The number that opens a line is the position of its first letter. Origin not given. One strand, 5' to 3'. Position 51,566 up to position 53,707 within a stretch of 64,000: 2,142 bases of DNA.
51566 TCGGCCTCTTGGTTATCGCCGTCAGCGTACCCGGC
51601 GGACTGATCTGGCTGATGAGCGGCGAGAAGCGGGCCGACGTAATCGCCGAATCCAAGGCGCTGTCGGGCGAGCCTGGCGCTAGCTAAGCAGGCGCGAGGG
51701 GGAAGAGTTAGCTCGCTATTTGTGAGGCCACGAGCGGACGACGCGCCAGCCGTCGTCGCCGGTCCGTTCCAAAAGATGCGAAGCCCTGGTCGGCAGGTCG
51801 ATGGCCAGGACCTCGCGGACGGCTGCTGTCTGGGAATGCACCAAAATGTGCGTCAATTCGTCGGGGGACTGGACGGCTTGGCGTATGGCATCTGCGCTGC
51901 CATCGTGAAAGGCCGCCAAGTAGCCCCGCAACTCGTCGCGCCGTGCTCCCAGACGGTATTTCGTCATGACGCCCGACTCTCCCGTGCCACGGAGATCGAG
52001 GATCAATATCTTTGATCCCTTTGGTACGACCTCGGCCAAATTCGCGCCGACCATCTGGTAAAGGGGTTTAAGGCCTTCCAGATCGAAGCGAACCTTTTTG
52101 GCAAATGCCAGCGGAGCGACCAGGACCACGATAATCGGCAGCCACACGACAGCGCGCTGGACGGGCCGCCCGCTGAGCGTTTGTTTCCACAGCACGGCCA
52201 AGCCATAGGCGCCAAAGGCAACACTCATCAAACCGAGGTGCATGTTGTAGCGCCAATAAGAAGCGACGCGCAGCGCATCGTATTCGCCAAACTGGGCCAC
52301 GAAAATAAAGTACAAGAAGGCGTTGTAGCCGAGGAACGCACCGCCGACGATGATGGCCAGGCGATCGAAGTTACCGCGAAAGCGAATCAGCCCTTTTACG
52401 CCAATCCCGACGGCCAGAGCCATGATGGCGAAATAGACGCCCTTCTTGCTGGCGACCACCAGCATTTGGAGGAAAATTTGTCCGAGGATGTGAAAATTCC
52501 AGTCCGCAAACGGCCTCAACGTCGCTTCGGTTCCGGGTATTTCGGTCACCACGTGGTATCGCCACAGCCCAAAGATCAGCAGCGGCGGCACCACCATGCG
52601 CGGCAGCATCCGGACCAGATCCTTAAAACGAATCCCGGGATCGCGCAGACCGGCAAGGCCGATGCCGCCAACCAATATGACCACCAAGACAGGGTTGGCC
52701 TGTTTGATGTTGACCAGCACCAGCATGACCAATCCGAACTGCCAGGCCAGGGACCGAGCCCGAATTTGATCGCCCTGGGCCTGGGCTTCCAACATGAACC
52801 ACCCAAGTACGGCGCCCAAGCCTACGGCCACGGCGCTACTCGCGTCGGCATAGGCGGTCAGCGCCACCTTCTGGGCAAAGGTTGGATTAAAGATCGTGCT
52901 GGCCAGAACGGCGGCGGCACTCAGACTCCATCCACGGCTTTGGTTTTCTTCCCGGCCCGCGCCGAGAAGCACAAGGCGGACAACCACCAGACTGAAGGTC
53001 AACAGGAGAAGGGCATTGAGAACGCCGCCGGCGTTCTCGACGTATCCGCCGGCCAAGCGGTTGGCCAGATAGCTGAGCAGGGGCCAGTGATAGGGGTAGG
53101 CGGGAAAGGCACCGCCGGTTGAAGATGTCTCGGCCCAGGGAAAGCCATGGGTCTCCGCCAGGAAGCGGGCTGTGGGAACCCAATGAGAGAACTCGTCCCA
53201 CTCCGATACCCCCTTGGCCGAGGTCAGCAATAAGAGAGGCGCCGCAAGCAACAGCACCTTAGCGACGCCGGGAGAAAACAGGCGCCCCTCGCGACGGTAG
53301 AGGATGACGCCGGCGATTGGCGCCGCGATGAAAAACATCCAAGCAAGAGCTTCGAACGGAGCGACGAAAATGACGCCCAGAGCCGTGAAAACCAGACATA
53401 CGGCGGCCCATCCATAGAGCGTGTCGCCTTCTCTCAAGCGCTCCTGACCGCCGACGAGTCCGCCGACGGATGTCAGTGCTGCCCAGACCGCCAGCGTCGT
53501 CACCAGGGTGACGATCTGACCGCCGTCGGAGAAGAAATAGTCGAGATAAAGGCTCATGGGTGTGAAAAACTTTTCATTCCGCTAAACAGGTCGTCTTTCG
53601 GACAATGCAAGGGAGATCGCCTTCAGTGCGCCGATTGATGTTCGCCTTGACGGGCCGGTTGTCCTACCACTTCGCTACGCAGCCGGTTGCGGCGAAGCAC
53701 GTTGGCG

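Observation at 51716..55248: Operon of a class-B (B12-binding) radical SAM enzyme and a 613-aa ~16-TM membrane protein of unrecognised family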

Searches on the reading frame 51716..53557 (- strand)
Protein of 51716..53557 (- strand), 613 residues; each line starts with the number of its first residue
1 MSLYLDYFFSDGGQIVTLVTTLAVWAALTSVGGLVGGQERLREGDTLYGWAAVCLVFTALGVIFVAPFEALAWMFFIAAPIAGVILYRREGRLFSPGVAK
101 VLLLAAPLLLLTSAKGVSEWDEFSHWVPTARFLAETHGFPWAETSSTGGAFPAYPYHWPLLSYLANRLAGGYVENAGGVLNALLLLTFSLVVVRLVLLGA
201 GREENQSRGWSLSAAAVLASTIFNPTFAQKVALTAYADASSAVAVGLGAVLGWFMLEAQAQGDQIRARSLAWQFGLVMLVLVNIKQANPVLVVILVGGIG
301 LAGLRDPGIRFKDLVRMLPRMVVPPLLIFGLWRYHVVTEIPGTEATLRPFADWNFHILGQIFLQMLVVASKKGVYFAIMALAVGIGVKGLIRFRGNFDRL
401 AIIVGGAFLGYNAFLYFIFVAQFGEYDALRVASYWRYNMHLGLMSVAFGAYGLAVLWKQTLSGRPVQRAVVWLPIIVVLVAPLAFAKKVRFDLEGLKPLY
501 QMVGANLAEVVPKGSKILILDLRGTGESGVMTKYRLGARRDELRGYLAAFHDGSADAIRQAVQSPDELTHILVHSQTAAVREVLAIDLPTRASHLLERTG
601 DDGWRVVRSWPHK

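Call 8: search_protein_families(library=pfam, proteins=[window:51716-53557:-], max_evalue=0.01)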
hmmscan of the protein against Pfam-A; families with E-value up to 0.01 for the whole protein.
window:51716-53557:- (613 aa): 0 families

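Call 9: search_protein_families(library=ncbifam, proteins=[window:51716-53557:-], max_evalue=0.01)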
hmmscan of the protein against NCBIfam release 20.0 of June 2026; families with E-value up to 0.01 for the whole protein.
window:51716-53557:- (613 aa): 0 families

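Call 11: find_homologous_proteins(query=window:51716-53557:-)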
Query window:51716-53557:- (613 aa): 211 proteins with E <= 0.001 among 8000 candidates; the best 120 are listed.
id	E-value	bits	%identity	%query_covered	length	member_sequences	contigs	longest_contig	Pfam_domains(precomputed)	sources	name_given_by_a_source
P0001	0.0e+0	1316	96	100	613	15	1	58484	-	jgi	jgi:hypothetical protein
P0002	0.0e+0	1146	84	100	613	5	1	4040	-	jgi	jgi:hypothetical protein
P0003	1.2e-294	997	80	91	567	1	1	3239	-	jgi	jgi:hypothetical protein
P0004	8.6e-267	905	80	82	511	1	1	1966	-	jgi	jgi:hypothetical protein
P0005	1.4e-232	792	60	100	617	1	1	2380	-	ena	-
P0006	9.0e-228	776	58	100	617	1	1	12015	-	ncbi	-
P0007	3.8e-220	751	56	100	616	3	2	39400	-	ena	-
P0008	3.5e-215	734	55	100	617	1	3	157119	-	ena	-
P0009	4.9e-202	691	54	100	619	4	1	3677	-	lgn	-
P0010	3.4e-197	675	53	99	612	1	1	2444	-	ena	-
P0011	8.4e-193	660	51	100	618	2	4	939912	-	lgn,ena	-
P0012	1.3e-192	660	50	100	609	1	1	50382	-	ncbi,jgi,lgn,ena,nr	ncbi:MAG: hypothetical protein OEY85_06425 [Rhodospirillales bacterium]|nr:hypothetical protein [Rho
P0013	1.0e-191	657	53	100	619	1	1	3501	-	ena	-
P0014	2.2e-191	656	52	100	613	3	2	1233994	-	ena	-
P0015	4.1e-190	652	53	100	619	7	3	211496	-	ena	-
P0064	1.0e-172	594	49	100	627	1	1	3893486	-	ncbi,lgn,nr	ncbi:hypothetical protein L2D14_18435 [Thalassospiraceae bacterium LMO-JJ14]|nr:hypothetical protein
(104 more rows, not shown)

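Call 15: find_related_loci(query=A1, collection=genome_contigs, flank=8000)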
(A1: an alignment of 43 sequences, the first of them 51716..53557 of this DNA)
Query A1 (613 aa) in genome_contigs; peptide patterns used: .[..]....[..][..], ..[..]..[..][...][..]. (x = any residue, [..] = any of these).
225 stretches matched a pattern; 135 encode a relative of the query (tblastn E <= 1e-3); the best 80 are kept; 80 distinct loci.
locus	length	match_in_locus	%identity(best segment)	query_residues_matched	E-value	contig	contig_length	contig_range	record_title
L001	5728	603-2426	50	1-612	0e+0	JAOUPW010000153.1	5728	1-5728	MAG: Rhodospirillales bacterium isolate 8_1_Oct_SF_Bin68 8_1_Oct_SF_Bin68_scaffold_16263_c1, whole genome shotgun sequen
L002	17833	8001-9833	50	2-612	0e+0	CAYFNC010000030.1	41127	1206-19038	MAG TPA_asm: uncultured Hyphomicrobiales bacterium isolate ERP019367_co2_49 genome assembly, contig: NODE_818_length_411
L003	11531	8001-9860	52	1-613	2e-178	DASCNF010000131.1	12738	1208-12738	MAG TPA_asm: Rhodospirillales bacterium isolate Fu_MAG_122 c_000001085057, whole genome shotgun sequence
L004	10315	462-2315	48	1-613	3e-177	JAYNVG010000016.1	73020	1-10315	MAG: Thalassospiraceae bacterium isolate 139561_S162_metabat_bins_2.tsv.241 NODE_292_length_73020_cov_10.670801, whole g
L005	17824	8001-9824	51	1-610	2e-176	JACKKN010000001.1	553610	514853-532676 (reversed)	MAG: Hyphomicrobiales bacterium isolate HK-STAS-PROT-66 HK-STAS-PROT-66_1, whole genome shotgun sequence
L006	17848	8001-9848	51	1-611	1e-173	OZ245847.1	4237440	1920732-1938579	MAG: Rhodospirillales bacterium isolate a3b51f7d-2ba9-4b20-b109-360ef5d28540 genome assembly, chromosome: 1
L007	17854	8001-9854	48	1-613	4e-173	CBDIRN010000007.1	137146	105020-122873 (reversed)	MAG: uncultured Rhodospirillales bacterium isolate K1855-m1-bin08 genome assembly, contig: N-K1855-C1188, whole genome s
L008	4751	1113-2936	49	1-610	9e-176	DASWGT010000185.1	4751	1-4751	MAG TPA_asm: Rhodospirillales bacterium isolate SMAG_U2823 k141_1297091, whole genome shotgun sequence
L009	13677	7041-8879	86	1-613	0e+0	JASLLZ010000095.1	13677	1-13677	MAG: Rhodospirillales bacterium isolate Arabian10_MAG_36 NODE_95_length_13677_cov_14.506103, whole genome shotgun sequen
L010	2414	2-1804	49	9-610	0e+0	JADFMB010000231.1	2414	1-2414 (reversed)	MAG: Proteobacteria bacterium isolate B56T1B8 B56T1B8_NODE103250, whole genome shotgun sequence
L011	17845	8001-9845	49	4-613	3e-169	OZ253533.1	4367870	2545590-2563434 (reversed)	MAG: Rhodospirillales bacterium isolate 9d264909-92db-45cc-bff1-2ee2e865f122 genome assembly, chromosome: 1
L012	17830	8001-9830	48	1-612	9e-166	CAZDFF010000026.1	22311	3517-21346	MAG TPA_asm: uncultured Hyphomicrobiales bacterium isolate binchicken_co199_81 genome assembly, contig: NODE_1778_length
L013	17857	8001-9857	52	1-612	1e-164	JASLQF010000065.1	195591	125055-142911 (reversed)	MAG: Rhodospirillales bacterium isolate Arabian11_MAG_77 c_000002475278, whole genome shotgun sequence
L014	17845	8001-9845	46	1-610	1e-164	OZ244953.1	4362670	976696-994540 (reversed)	MAG: Rhodospirillales bacterium isolate 29706eec-3215-49e9-b6be-e243b0adebf5 genome assembly, chromosome: 1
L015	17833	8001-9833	43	1-610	5e-163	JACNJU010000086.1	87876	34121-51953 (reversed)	MAG: Rhodospirillaceae bacterium isolate NIOZ-UU42 NIOZ-UU_NODE_201_length_87876_cov_10.2477, whole genome shotgun seque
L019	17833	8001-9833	48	1-612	4e-158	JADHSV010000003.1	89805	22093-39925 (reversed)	MAG: Rhodospirillales bacterium isolate BS150m-G3 BS-150m-C158, whole genome shotgun sequence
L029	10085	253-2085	42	1-612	2e-150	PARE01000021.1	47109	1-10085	MAG: Magnetovibrio sp. isolate SP115 140642, whole genome shotgun sequence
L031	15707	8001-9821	45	5-612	2e-148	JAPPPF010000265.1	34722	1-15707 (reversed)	MAG: Magnetovibrio sp. isolate SB9158_S7_bin_9 NODE_84_length_34722_cov_14.0933, whole genome shotgun sequence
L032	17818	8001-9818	39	4-610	6e-146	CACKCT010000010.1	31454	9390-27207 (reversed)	Rhodospirillaceae bacterium isolate AG-453-I07 genome assembly, contig: AG-453-I07_NODE_10, whole genome shotgun sequenc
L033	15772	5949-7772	43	4-610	6e-146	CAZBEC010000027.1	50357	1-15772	MAG TPA_asm: uncultured Thalassospiraceae bacterium isolate SRP167671_co2_97 genome assembly, contig: NODE_860_length_50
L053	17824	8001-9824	41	1-610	3e-135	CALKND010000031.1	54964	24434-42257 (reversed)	MAG: uncultured Rhodospirillales bacterium isolate S2_Bin_METABAT__157_1 genome assembly, contig: c_000000667798, whole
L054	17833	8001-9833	43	1-612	9e-135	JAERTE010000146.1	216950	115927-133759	MAG: Rhodospirillaceae bacterium isolate BH24 c_000000010845, whole genome shotgun sequence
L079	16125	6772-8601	45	1-610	4e-160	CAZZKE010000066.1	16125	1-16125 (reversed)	MAG TPA_asm: uncultured Thalassospiraceae bacterium isolate SRP128015_co1_124 genome assembly, contig: NODE_5239_length_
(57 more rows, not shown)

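Call 24: search_solved_structures(query=A1, max_evalue=10)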
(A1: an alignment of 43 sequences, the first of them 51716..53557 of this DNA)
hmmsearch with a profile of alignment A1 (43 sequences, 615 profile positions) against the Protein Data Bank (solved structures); distinct sequences matched with E-value up to 10: 1.
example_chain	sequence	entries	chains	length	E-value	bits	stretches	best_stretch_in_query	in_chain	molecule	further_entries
9jix_A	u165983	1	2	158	0.38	12.2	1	518-583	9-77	De Novo Designed ATPase, PL2x4_2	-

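Call 26: predict_structure(alignment_id=A1)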
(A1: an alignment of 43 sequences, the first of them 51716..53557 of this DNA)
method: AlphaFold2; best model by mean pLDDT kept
length: 613 residues; sequences in the alignment: 43
mean_pLDDT: 88.8   pTM: 0.90
mean pLDDT of the five models: 88.8, 88.4, 87.4, 86.9, 86.4
residues with pLDDT >= 90: 351; 70-90: 231; 50-70: 31; < 50: 0
segments of 3 or more residues with pLDDT < 50: none
pLDDT, mean of each block of 10 residues (from residue 1): 78 89 97 94 96 94 91 96 96 91 93 84 83 89 76 74 94 90 94 93 77 89 66 83 96 98 97 98 87 97 97 97 95 88 80 92 84 84 97 95 97 90 79 67 92 92 77 90 85 79 90 93 88 87 88 89 80 92 89 91 89 81
secondary structure, 60 per line:
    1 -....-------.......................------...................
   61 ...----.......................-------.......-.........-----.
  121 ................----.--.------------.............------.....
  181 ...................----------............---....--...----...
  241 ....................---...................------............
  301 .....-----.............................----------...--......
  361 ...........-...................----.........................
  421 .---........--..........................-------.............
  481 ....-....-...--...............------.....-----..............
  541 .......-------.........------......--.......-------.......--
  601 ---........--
elements in order: H2-5 H13-35 H42-63 H68-90 H98-104 H106-114 H120-136 H157-169 H176-199 H210-221 H225-228 H238-260 H264-282 H289-305 H311-339 H355-371 H373-391 H396-421 H425-432 H435-460 H468-484 H486-489 H496-510 E517-521 H527-542 E543-547 H555-563 E570-575 H578-584 E592-598 E604-611

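Call 29: fold_search(model_id=the predicted structure, library=pdb)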
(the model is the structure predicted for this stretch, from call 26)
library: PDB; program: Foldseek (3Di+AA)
matches with E <= 10: 502; with E <= 0.001: 8
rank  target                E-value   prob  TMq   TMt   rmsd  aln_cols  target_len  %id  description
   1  8if8_C                2.6e-06  1.00  0.41  0.41  14.8       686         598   14  Arabinosyltransferase AftA (released 2023-05-31)
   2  8pn9_A                3.5e-06  1.00  0.44  0.42  12.7       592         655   11  Structure of human oligosaccharyltransferase OST-A complex bound to NGI-1 (released 2024-05-08)
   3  6s7o_A                1.1e-05  1.00  0.41  0.39  13.0       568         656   12  Cryo-EM structure of human oligosaccharyltransferase complex OST-A (released 2019-12-18)
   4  3rce_A                1.4e-04  1.00  0.37  0.34  10.9       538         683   10  Bacterial oligosaccharyltransferase PglB (released 2011-06-15)
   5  6gxc_A                1.9e-04  1.00  0.40  0.36   9.3       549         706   11  Bacterial oligosaccharyltransferase PglB in complex with an inhibitory peptide and a reactive lipid-linked oligosaccha (released 2018-11-14)
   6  5ogl_A                2.2e-04  1.00  0.41  0.37   8.7       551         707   11  Structure of bacterial oligosaccharyltransferase PglB in complex with an acceptor peptide and an lipid-linked oligosac (released 2017-10-25)
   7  5f15                  2.3e-04  1.00  0.45  0.50  11.2       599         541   13  Crystal Structure of ArnT from Cupriavidus metallidurans bound to Undecaprenyl phosphate (released 2016-02-17)
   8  7e9s_A                7.1e-04  1.00  0.41  0.31  11.6       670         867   10  Archaeal oligosaccharyltransferase AglB from Archaeoglobus fulgidus in complex with an inhibitory peptide and a dolich (released 2021-09-08)
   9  8b6l_I                1.1e-03  1.00  0.38  0.35  13.6       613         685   12  Subtomogram average of the human Sec61-TRAP-OSTA-translocon (released 2022-12-07)
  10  9i5k_A                1.9e-03  1.00  0.37  0.44   8.7       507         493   11  Structure of the Chaetomium thermophilum Pmt4 homodimer (C2 symmetry) (released 2025-12-24)
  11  7bvc_B                7.6e-03  1.00  0.32  0.21  14.2       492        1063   16  Cryo-EM structure of Mycobacterium smegmatis arabinosyltransferase EmbA-EmbB-AcpM2 in complex with ethambutol (released 2020-04-29)
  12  6x0o                  9.4e-03  0.99  0.30  0.19  14.6       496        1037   16  Single-Particle Cryo-EM Structure of Arabinosyltransferase EmbB from Mycobacterium smegmatis (released 2020-06-10)
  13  9dlh                  1.1e-02  1.00  0.32  0.33   9.1       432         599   15  donor substrate analog-bound AftB (released 2025-06-25)
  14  9i5l_A                1.5e-02  1.00  0.27  0.24   5.7       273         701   12  Structure of the Chaetomium thermophilum Pmt4 homodimer (C1 symmetry) (released 2025-12-24)
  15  6p25_B                2.1e-02  1.00  0.26  0.24   6.0       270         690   12  Structure of S. cerevisiae protein O-mannosyltransferase Pmt1-Pmt2 complex bound to the sugar donor and a peptide acce (released 2019-07-10)
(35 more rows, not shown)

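Call 43: search_protein_families(library=ncbifam, proteins=[L031:5873-7828:-, L054:4612-5931:-, L003:4495-6153:+, L019:2583-3380:+, L029:2093-2992:-], max_evalue=0.0001)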
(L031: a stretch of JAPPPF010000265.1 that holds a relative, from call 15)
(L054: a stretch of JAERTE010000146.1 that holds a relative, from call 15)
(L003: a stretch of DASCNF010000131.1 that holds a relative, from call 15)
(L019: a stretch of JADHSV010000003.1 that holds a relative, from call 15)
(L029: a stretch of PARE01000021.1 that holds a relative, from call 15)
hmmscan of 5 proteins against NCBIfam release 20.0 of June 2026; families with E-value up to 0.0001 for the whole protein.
L031:5873-7828:- (651 aa): 4 families
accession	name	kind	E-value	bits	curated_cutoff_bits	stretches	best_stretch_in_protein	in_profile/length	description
TIGR03573.1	WbuX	subfamily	6.7e-39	134.3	203.2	1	295-640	2-339/344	N-acetyl sugar amidotransferase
NF001484.0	PRK00331.1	subfamily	9.2e-14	50.7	381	1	1-222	1-200/601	isomerizing glutamine--fructose-6-phosphate transaminase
TIGR01135.1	glmS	equivalog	1.1e-10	40.6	418.05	1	2-224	1-201/607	glutamine--fructose-6-phosphate transaminase (isomerizing)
TIGR01134.1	purF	equivalog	2.2e-08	33.9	350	1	91-221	66-200/432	amidophosphoribosyltransferase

L054:4612-5931:- (439 aa): 1 family
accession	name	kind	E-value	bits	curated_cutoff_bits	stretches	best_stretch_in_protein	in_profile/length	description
NF011679.0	PRK15099.1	equivalog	2.9e-05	23.6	325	1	12-203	3-194/416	lipid III flippase WzxE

L003:4495-6153:+ (552 aa): 2 families
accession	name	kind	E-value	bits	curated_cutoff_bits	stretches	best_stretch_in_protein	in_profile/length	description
NF009784.2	PRK13279.1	equivalog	9.4e-32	110.3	567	1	18-351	8-334/539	lipid IV(A) 4-amino-4-deoxy-L-arabinosyltransferase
TIGR03663.1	TIGR03663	subfamily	1.3e-05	24.4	126.25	1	39-197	25-174/435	flippase activity-associated protein Agl23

L019:2583-3380:+ (265 aa): 15 families
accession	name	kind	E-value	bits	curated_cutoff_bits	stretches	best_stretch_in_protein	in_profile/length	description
NF007986.1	PRK10714.1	equivalog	5.9e-27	94.5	529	1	19-226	8-213/316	undecaprenyl-phosphate 4-deoxy-4-formamido-L-arabinose transferase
NF047588.1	GlcsyltransPgfSStrep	equivalog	2.4e-21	76.3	500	1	19-237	3-219/308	glycosyltransferase PgfS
TIGR03965.1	mycofact_glyco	equivalog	6e-16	58.4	280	1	11-126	69-181/467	mycofactocin biosynthesis glycosyltransferase MftF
TIGR03937.1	PgaC_IcaA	equivalog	8.8e-16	57.9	422.3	1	10-127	38-153/407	poly-beta-1,6-N-acetyl-D-glucosamine synthase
NF058614.1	PPMAGASynPpgS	equivalog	6.2e-15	55.2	370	1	21-206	4-189/226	polyprenyl-phospho-N-acetylgalactosaminyl synthase PpgS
NF041875.1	EPS_EpsD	equivalog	2.1e-11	43.8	370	1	19-137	1-114/325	exopolysaccharide biosynthesis glycosyltransferase EpsD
NF047683.1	TeichurnBiosyTuaG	equivalog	2.2e-10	40.6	400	1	16-114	5-101/252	teichuronic acid biosynthesis protein TuaG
NF007482.0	PRK10073.1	equivalog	3.1e-09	36.3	423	1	16-120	5-106/334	glycosyltransferase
TIGR04182.1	glyco_TIGR04182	equivalog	9.7e-08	31.7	325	1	19-222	2-200/293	S-layer glycoprotein N-glycosyltransferase AglJ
TIGR04283.1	glyco_like_mftF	equivalog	1.8e-07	30.9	182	1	19-123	1-95/221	TIGR04283 family arsenosugar biosynthesis glycosyltransferase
TIGR03111.1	glyc2_xrt_Gpos1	hypoth_equivalog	4.7e-07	29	363.95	1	13-126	45-158/439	TIGR03111 family XrtG-associated glycosyltransferase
TIGR03469.1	HpnB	hypoth_equivalog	5.7e-07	28.9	379.25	1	5-126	32-162/386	hopene-associated glycosyltransferase HpnB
NF010496.0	PRK13915.1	equivalog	6.2e-07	28.8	262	1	18-122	32-140/307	glucosyl-3-phosphoglycerate synthase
NF038302.1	EPS_HpsE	equivalog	4.5e-05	22.6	300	1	18-113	2-100/307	hormogonium polysaccharide biosynthesis glycosyltransferase HpsE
NF041391.1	DPhHxTase_Halo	equivalog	5.4e-05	22.3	375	1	26-180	4-148/213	dolichyl-phosphate hexose transferase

L029:2093-2992:- (299 aa): 12 families
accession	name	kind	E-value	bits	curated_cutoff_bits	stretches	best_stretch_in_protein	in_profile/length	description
TIGR01505.1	tartro_sem_red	equivalog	1.4e-82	277.3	340.75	1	13-295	2-284/291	2-hydroxy-3-oxopropionate reductase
NF011633.0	PRK15059.1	equivalog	1.4e-75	254.2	451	1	13-295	3-284/292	2-hydroxy-3-oxopropionate reductase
NF008592.0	PRK11559.1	equivalog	1.7e-75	254.1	397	1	12-292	4-284/296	2-hydroxy-3-oxopropionate reductase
TIGR01692.1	HIBADH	equivalog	8.3e-57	192.7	291.6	1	15-291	1-284/288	3-hydroxyisobutyrate dehydrogenase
NF043037.1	ThreonDh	equivalog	1.9e-46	158.8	350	1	11-292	3-285/297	L-threonate dehydrogenase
NF012005.0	PRK15461.1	equivalog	5.7e-41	140.6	348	1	12-294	3-286/298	sulfolactaldehyde 3-reductase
NF007161.0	PRK09599.1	subfamily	5.1e-24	85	271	1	13-276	3-272/302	NADP-dependent phosphogluconate dehydrogenase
TIGR00872.1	gnd_rel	equivalog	1.4e-18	67.2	297.2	1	13-209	3-200/299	phosphogluconate dehydrogenase (NAD(+)-dependent, decarboxylating)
NF006765.0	PRK09287.1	equivalog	1.7e-18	66.8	413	1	10-181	3-184/476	NADP-dependent phosphogluconate dehydrogenase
TIGR00873.1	gnd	equivalog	3.7e-17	62.3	426.7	1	13-198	2-197/467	decarboxylating NADP(+)-dependent phosphogluconate dehydrogenase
NF004017.0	PRK05479.1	equivalog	1.8e-05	23.6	336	1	5-79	12-86/337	ketol-acid reductoisomerase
NF005694.0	PRK07502.1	equivalog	8e-05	22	409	0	12-140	8-137/310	prephenate/arogenate dehydrogenase family protein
